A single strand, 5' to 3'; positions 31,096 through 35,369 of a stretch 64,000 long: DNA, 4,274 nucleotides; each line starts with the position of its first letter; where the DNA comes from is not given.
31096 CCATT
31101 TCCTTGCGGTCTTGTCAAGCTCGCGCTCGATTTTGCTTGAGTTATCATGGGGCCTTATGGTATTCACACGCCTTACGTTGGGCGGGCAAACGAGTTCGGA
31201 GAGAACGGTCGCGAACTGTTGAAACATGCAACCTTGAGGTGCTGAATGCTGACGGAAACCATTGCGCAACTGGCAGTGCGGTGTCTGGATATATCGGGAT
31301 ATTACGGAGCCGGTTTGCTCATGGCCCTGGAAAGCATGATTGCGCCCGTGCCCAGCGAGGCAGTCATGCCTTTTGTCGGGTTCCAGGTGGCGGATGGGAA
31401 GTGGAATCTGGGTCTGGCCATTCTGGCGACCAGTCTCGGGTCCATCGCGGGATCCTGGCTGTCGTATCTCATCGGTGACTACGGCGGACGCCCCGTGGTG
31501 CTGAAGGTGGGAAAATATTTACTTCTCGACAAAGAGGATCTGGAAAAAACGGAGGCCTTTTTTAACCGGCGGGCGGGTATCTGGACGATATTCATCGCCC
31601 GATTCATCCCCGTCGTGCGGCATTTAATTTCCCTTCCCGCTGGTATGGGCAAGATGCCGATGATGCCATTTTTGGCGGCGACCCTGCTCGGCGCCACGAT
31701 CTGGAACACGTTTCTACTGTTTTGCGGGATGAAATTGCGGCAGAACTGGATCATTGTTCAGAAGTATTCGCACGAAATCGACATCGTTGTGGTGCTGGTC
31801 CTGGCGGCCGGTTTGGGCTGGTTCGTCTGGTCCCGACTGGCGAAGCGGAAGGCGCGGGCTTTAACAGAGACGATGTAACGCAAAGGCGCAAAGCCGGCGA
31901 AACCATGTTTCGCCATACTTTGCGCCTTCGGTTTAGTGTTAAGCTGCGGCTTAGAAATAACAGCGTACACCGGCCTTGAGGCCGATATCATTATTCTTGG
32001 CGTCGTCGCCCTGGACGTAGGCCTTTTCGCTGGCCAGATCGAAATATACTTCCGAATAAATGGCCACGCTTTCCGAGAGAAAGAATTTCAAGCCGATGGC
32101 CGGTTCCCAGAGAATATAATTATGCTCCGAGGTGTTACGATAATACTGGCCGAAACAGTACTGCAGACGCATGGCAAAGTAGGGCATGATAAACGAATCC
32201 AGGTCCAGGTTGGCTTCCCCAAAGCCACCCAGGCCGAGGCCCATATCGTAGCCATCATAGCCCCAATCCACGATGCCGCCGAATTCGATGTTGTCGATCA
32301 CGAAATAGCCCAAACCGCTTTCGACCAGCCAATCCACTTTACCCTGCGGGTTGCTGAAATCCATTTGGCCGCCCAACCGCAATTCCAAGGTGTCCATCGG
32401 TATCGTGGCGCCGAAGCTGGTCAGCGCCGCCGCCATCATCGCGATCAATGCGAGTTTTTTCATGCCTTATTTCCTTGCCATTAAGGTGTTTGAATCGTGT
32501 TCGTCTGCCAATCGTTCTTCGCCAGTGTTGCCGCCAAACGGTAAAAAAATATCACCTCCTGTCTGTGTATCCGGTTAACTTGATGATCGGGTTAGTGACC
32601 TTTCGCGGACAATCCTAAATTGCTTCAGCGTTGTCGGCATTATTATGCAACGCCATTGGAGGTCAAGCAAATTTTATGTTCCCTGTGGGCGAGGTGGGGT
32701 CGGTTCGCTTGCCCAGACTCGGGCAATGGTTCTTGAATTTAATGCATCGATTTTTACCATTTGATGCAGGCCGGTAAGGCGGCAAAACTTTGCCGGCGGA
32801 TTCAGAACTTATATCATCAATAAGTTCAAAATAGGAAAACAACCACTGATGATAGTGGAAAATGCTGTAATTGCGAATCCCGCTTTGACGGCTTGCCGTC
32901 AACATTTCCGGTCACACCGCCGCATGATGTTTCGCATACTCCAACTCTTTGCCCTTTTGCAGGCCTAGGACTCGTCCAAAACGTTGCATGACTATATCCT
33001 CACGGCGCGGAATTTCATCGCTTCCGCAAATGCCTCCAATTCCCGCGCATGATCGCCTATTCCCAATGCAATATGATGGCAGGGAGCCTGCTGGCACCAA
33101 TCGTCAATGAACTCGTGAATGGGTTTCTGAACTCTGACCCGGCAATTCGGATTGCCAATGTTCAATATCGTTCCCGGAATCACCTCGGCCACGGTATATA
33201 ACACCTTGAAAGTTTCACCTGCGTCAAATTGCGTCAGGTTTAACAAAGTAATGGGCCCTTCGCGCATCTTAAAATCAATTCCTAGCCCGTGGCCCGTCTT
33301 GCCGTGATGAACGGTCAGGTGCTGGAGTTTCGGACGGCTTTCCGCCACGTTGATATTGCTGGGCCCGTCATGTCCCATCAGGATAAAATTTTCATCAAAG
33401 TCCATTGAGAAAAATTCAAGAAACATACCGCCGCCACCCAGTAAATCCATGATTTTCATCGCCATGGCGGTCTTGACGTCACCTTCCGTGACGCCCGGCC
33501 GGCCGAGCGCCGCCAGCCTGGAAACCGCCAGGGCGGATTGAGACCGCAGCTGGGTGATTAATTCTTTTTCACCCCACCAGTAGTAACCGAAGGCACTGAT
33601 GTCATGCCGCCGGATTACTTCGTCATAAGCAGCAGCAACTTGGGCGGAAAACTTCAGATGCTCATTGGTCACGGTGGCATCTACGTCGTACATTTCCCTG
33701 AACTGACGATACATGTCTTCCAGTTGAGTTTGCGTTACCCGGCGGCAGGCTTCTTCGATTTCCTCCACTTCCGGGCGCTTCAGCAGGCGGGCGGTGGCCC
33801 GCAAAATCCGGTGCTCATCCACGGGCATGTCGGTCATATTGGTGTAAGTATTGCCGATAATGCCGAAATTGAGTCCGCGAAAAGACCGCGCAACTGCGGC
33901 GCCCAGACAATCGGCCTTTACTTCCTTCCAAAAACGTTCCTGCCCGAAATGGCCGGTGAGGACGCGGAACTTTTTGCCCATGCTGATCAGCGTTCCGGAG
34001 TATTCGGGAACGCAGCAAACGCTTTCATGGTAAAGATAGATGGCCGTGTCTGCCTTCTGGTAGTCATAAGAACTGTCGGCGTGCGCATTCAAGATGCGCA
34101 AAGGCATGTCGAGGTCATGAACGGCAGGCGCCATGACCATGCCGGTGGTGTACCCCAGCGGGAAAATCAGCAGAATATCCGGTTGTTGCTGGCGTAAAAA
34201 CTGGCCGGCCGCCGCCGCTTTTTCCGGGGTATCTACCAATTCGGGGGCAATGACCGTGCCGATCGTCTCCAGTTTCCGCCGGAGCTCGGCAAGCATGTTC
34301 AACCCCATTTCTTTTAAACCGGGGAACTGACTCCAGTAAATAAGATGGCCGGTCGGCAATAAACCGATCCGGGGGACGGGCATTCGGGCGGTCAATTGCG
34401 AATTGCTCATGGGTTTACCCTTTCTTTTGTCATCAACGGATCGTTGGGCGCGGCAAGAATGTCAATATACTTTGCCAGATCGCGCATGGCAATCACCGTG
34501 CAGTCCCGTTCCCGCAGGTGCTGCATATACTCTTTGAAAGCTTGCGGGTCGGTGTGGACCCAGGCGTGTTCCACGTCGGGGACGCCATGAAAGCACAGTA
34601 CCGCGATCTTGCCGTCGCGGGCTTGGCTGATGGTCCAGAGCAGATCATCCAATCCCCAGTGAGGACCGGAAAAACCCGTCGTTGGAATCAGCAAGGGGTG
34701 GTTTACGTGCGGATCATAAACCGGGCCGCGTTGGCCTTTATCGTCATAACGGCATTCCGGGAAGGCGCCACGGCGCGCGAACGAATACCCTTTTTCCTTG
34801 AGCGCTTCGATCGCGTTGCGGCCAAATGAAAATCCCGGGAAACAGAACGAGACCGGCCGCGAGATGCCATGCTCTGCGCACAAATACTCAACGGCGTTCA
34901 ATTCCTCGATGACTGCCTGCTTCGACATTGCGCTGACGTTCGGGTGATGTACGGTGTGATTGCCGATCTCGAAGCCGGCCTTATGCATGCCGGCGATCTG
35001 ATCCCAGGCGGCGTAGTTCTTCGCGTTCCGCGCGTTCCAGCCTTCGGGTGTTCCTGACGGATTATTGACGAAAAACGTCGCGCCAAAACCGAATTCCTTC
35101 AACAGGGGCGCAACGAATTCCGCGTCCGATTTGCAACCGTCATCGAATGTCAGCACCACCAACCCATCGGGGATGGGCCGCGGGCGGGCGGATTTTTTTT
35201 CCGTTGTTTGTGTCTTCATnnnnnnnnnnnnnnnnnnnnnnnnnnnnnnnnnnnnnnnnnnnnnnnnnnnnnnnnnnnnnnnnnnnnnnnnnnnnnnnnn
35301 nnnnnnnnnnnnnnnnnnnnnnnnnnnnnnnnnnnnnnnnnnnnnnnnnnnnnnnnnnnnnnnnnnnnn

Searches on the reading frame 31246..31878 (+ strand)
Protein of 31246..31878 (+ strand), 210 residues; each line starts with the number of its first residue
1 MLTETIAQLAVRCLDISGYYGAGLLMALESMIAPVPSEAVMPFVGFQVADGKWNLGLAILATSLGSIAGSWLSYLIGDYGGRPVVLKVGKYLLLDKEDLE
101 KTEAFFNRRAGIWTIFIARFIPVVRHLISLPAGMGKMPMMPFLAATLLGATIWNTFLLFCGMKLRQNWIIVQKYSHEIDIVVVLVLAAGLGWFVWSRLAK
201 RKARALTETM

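Call 51: search_protein_families(library=pfam, proteins=[window:31246-31878:+])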
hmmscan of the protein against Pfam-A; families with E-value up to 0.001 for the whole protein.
window:31246-31878:+ (210 aa): 1 family
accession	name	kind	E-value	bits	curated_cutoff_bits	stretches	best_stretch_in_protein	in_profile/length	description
PF09335.16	VTT_dom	-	5.7e-24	85.4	33.9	1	35-162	1-122/123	VTT domain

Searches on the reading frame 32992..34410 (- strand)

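Call 51: search_protein_families(library=pfam, proteins=[window:32992-34410:-])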
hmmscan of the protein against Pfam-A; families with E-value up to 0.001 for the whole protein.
window:32992-34410:- (472 aa): 2 families
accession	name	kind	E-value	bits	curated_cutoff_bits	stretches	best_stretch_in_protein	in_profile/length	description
PF11762.14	Arabinose_Iso_C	-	3.1e-09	37.1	25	1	329-466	3-142/144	L-arabinose isomerase C-terminal domain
PF24856.1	AraA_central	-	5.3e-06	27.4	24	1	214-325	34-146/148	L-arabinose isomerase central domain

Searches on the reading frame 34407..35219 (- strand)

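Call 51: search_protein_families(library=pfam, proteins=[window:34407-35219:-])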
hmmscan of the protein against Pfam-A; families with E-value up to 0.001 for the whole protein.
window:34407-35219:- (270 aa): 1 family
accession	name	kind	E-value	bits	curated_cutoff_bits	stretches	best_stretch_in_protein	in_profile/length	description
PF01522.26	Polysacc_deac_1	-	3.1e-22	79.3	23.1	1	17-147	5-123/124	Polysaccharide deacetylase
